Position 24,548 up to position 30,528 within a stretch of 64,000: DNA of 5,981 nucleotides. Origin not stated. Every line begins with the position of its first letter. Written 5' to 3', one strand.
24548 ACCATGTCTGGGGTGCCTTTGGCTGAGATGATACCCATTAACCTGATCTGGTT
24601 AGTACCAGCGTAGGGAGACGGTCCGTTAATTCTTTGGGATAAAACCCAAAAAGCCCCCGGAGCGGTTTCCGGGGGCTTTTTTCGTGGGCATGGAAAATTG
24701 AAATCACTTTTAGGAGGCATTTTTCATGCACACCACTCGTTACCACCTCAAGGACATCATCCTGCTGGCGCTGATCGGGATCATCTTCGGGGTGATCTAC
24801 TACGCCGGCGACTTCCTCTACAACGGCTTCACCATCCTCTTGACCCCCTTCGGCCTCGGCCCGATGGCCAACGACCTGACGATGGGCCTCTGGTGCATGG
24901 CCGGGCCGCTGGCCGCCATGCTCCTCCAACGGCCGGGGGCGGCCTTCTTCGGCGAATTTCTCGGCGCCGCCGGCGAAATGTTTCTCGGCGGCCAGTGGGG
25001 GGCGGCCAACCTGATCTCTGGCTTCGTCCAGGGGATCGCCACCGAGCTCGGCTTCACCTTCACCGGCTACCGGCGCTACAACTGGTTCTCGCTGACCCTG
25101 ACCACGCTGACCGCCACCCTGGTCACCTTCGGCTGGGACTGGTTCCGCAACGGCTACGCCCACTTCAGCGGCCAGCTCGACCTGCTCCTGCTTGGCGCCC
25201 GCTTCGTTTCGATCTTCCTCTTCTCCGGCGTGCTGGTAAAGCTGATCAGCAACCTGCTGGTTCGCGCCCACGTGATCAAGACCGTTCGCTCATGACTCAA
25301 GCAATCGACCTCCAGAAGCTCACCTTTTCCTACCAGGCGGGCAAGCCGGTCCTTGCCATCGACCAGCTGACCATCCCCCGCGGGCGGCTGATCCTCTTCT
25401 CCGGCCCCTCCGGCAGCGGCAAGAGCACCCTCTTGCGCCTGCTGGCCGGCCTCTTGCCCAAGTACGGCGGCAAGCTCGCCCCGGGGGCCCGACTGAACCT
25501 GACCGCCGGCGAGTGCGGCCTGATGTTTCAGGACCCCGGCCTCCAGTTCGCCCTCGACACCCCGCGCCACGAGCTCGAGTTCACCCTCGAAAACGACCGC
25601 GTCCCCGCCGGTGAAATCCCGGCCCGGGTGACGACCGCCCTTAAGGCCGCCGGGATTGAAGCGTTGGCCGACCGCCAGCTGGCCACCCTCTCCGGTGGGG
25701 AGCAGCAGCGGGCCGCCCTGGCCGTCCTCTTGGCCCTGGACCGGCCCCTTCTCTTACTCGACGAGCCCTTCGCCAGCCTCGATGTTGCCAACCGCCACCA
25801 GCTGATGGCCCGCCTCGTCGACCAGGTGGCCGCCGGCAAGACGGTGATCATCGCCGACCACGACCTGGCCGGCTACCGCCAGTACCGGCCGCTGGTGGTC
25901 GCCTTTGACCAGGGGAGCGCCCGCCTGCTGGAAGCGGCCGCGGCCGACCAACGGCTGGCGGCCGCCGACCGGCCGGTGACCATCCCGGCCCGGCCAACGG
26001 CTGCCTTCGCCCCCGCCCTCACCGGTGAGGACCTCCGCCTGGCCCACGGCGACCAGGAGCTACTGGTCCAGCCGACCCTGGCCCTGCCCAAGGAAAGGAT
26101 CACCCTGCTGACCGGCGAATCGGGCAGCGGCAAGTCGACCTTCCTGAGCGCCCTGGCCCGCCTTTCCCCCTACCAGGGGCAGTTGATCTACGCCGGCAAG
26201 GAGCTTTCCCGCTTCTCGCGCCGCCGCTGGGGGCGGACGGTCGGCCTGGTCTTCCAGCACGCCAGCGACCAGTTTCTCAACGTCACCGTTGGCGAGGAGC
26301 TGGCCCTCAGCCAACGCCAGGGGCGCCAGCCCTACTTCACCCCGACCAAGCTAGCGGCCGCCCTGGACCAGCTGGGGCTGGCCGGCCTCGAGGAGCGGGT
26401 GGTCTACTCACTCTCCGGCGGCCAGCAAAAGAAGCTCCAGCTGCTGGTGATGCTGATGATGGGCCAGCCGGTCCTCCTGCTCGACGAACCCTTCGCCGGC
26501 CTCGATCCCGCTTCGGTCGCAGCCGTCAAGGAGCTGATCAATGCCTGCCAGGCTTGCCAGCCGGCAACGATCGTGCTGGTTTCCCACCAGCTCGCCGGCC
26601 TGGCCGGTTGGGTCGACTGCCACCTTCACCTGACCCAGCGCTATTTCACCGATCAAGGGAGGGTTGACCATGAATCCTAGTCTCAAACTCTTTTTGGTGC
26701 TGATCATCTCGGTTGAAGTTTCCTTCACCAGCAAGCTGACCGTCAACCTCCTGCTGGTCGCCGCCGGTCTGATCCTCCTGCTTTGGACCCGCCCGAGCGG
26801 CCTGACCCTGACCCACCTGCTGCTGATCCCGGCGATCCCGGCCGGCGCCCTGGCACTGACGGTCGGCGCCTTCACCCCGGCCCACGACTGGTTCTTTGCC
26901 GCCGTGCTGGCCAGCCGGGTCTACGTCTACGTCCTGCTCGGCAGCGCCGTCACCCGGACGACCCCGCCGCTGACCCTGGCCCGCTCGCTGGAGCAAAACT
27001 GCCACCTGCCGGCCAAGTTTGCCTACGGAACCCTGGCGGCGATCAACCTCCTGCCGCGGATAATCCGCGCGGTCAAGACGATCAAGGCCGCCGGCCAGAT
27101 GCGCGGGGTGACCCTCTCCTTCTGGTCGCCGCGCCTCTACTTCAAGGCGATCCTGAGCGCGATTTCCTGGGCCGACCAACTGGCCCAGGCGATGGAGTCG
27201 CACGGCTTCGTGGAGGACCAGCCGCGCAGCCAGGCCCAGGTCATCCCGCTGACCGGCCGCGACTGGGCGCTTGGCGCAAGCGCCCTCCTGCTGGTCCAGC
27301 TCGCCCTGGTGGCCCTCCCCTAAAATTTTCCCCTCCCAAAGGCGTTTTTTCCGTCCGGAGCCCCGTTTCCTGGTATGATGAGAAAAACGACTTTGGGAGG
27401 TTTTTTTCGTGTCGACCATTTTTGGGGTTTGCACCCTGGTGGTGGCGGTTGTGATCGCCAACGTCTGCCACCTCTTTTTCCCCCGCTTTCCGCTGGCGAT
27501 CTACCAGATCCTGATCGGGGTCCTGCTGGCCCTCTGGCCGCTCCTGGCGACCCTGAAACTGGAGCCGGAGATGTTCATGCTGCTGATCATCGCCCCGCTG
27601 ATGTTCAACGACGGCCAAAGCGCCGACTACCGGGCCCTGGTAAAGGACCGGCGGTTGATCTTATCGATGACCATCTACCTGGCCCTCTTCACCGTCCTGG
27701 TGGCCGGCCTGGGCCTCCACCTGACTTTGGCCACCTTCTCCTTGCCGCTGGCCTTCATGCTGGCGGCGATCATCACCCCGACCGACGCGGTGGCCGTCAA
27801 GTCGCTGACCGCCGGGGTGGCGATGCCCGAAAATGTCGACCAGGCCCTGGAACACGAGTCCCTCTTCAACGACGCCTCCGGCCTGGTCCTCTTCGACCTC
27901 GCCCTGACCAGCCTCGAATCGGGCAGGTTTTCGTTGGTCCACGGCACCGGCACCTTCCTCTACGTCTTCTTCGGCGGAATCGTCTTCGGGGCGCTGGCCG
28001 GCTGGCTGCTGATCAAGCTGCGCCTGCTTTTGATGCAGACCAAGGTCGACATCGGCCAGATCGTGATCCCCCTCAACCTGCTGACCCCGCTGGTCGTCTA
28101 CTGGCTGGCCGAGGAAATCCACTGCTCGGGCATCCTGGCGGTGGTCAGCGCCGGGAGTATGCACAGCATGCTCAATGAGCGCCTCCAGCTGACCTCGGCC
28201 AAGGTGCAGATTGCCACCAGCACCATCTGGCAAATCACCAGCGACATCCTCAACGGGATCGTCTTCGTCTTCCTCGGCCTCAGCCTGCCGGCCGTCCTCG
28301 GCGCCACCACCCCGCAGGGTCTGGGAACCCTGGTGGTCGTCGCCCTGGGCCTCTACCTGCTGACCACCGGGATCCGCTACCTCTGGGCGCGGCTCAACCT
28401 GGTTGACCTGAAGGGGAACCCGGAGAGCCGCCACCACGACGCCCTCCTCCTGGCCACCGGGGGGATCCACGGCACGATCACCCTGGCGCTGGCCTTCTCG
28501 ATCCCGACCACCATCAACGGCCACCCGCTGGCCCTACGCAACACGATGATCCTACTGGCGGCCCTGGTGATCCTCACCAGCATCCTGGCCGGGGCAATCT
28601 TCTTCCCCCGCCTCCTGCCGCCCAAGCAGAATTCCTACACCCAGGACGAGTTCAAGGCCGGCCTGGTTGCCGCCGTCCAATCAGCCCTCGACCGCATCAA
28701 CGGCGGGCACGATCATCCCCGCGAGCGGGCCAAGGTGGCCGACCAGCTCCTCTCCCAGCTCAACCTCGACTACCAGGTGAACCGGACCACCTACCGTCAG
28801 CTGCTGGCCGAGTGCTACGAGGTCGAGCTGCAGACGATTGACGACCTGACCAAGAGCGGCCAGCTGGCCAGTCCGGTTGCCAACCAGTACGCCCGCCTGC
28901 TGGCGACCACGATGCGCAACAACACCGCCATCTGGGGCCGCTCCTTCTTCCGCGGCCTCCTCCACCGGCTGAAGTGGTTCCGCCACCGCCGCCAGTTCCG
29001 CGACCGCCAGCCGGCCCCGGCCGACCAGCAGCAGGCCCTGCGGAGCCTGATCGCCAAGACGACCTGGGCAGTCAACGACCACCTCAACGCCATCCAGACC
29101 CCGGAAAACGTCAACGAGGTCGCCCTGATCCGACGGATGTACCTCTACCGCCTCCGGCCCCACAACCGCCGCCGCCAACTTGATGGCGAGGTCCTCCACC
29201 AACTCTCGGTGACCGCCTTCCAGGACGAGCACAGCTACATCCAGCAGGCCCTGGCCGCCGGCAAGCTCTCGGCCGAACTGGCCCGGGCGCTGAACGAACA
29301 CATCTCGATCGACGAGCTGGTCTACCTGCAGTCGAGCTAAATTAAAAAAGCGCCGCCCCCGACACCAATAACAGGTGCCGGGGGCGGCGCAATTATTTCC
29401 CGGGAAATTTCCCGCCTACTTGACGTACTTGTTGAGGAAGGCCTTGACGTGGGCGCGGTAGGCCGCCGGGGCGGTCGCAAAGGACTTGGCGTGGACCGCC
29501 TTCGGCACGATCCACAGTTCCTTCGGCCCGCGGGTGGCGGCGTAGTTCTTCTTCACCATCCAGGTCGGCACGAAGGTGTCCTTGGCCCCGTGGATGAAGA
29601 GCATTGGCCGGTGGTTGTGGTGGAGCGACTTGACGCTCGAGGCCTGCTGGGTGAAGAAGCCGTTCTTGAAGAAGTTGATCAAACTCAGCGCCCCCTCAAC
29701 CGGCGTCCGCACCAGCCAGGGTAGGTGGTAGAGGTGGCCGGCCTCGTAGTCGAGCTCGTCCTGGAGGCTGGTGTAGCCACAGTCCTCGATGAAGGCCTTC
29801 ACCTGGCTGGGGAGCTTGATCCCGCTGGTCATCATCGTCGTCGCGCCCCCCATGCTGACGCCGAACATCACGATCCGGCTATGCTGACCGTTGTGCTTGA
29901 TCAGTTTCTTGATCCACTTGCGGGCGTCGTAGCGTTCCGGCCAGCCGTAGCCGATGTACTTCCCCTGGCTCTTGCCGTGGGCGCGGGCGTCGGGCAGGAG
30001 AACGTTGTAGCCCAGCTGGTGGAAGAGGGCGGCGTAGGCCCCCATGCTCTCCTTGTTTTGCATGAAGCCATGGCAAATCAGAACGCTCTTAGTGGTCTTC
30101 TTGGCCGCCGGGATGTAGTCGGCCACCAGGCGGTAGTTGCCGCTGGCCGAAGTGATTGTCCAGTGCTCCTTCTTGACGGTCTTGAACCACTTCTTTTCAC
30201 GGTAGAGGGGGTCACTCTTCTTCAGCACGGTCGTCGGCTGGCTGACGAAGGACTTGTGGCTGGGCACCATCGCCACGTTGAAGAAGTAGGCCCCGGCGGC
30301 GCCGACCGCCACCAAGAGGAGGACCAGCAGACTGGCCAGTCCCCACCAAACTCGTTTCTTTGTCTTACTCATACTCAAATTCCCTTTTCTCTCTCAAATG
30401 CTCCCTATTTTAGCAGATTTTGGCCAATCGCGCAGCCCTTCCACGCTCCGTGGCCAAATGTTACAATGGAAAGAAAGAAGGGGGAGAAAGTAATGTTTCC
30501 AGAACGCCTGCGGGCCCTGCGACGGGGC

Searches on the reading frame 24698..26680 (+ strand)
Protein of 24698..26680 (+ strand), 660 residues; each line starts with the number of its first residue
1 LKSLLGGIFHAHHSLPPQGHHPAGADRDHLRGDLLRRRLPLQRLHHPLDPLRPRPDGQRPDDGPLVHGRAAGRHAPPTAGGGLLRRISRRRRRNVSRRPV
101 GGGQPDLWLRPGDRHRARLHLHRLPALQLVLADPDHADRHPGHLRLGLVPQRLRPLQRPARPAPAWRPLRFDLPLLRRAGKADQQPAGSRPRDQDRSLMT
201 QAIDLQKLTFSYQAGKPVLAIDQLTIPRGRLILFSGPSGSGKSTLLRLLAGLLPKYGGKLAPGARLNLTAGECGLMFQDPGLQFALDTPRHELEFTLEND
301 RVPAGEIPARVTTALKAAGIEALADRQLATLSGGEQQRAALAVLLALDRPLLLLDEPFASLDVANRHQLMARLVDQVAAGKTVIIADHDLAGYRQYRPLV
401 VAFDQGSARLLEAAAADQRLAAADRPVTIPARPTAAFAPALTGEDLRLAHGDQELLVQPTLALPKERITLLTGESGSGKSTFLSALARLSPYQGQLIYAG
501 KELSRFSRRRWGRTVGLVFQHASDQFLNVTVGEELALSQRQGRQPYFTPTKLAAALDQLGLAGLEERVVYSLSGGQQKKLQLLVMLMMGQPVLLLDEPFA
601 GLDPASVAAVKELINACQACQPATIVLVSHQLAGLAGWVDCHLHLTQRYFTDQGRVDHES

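Call 75: search_protein_families(library=pfam, proteins=[window:24698-26680:+], max_evalue=0.00001)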
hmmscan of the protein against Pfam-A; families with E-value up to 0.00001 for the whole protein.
window:24698-26680:+ (660 aa): 16 families
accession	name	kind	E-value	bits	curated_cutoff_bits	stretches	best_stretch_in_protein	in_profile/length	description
PF00005.33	ABC_tran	-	6.6e-52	176.2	25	2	460-600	5-137/137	ABC transporter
PF13304.12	AAA_21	-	5.6e-24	86.2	27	1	566-632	232-300/304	AAA domain, putative AbiEii toxin, Type IV TA system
PF02463.25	SMC_N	-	2.3e-12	47.2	40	0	330-384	136-194/220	RecF/RecN/SMC N terminal domain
PF13555.12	AAA_29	-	9.7e-12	44.9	27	0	464-489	20-45/61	P-loop containing region of AAA domain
PF13401.12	AAA_22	-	2e-09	38.3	27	0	230-356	6-92/130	AAA domain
PF13191.12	AAA_16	-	1.5e-08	35.7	32.6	0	466-547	24-94/167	AAA ATPase domain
PF13476.12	AAA_23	-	6.2e-08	34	27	0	466-486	19-39/201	AAA domain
PF03193.22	RsgA_GTPase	-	6.5e-08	33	30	0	199-251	78-128/174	RsgA GTPase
PF13558.12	SbcC_Walker_B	-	4.7e-07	30.4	27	0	324-373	26-88/90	SbcC/RAD50-like, Walker B motif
PF20703.3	nSTAND1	-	5.7e-07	29.9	27.1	0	230-419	34-192/379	Novel STAND NTPase 1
PF13604.12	AAA_30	-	1.1e-06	28.9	27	0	463-494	15-46/191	AAA domain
PF13238.12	AAA_18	-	1.2e-06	29.5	29.4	0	232-270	1-32/128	AAA domain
PF03215.21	Rad17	-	1.2e-06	29.1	23.8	0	222-251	38-67/186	Rad17 P-loop domain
PF00437.27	T2SSE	-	1.2e-06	27.9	24.9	0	202-254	118-167/370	Type II/IV secretion system protein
PF13481.12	AAA_25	-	2.3e-06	27.8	27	0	463-487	30-54/195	AAA domain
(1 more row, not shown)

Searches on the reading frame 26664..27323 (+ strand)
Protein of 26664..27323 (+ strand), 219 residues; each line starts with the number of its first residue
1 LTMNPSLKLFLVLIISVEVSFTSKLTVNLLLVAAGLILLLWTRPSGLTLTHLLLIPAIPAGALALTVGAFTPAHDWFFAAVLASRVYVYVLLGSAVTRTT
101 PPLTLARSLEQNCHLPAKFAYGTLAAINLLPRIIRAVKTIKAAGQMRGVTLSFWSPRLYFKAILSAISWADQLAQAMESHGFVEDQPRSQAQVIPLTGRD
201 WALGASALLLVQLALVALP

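Call 75: search_protein_families(library=pfam, proteins=[window:26664-27323:+], max_evalue=0.00001)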
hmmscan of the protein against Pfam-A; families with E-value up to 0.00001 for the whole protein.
window:26664-27323:+ (219 aa): 1 family
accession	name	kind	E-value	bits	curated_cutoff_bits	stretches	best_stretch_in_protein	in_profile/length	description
PF02361.21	CbiQ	-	1.9e-14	54.3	25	1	9-184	41-210/216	Cobalt transport protein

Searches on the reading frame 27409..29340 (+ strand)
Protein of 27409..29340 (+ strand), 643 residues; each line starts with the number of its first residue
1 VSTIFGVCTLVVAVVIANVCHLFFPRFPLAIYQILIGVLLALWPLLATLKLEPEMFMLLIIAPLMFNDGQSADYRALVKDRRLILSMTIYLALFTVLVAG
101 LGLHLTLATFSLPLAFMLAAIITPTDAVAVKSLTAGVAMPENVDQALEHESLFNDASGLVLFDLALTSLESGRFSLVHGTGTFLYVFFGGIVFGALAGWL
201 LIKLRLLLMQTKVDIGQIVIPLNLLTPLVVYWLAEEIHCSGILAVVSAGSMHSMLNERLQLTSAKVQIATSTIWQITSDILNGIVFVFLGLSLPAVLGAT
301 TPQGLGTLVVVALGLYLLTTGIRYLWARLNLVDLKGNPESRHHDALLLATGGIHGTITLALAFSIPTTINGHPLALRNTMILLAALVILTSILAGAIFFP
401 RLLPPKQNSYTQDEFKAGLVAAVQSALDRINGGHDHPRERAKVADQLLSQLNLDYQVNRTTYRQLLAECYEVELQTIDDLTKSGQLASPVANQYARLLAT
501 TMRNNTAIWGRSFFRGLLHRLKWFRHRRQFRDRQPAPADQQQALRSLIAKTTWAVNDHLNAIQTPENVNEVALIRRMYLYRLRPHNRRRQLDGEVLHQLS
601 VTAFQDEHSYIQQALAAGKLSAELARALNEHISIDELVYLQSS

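Call 75: search_protein_families(library=pfam, proteins=[window:27409-29340:+], max_evalue=0.00001)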
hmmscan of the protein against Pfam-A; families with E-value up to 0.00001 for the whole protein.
window:27409-29340:+ (643 aa): 1 family
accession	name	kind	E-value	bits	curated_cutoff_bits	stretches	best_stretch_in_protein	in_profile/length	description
PF00999.27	Na_H_Exchanger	-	1.8e-44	152.6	26.2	1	14-400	6-371/375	Sodium/hydrogen exchanger, transmembrane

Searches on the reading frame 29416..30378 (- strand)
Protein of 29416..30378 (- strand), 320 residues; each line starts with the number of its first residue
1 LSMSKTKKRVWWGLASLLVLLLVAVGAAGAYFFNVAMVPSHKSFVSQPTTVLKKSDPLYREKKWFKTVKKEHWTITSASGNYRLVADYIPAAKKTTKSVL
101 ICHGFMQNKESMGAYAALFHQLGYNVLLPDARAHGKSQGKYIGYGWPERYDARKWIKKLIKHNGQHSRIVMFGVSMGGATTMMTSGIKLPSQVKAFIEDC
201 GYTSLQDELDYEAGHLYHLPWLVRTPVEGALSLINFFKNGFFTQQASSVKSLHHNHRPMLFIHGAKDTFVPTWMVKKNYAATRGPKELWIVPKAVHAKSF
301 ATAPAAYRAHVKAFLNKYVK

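Call 75: search_protein_families(library=pfam, proteins=[window:29416-30378:-], max_evalue=0.00001)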
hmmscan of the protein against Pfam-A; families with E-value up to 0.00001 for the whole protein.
window:29416-30378:- (320 aa): 5 families
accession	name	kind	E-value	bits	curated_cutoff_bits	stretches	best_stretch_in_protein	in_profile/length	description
PF12146.15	Hydrolase_4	-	7.3e-15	55.4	27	1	95-197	3-105/239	Serine aminopeptidase, S33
PF00561.26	Abhydrolase_1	-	5.5e-13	49.6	25.8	1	98-203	2-103/245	alpha/beta hydrolase fold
PF02129.25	Peptidase_S15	-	1.5e-10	41.6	23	1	76-215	46-141/262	X-Pro dipeptidyl-peptidase (S15 family)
PF00326.27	Peptidase_S9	-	1.6e-08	34.8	22.6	1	118-319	9-210/213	Prolyl oligopeptidase family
PF12697.13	Abhydrolase_6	-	1.4e-06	29.6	26.3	1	99-209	1-94/217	Alpha/beta hydrolase family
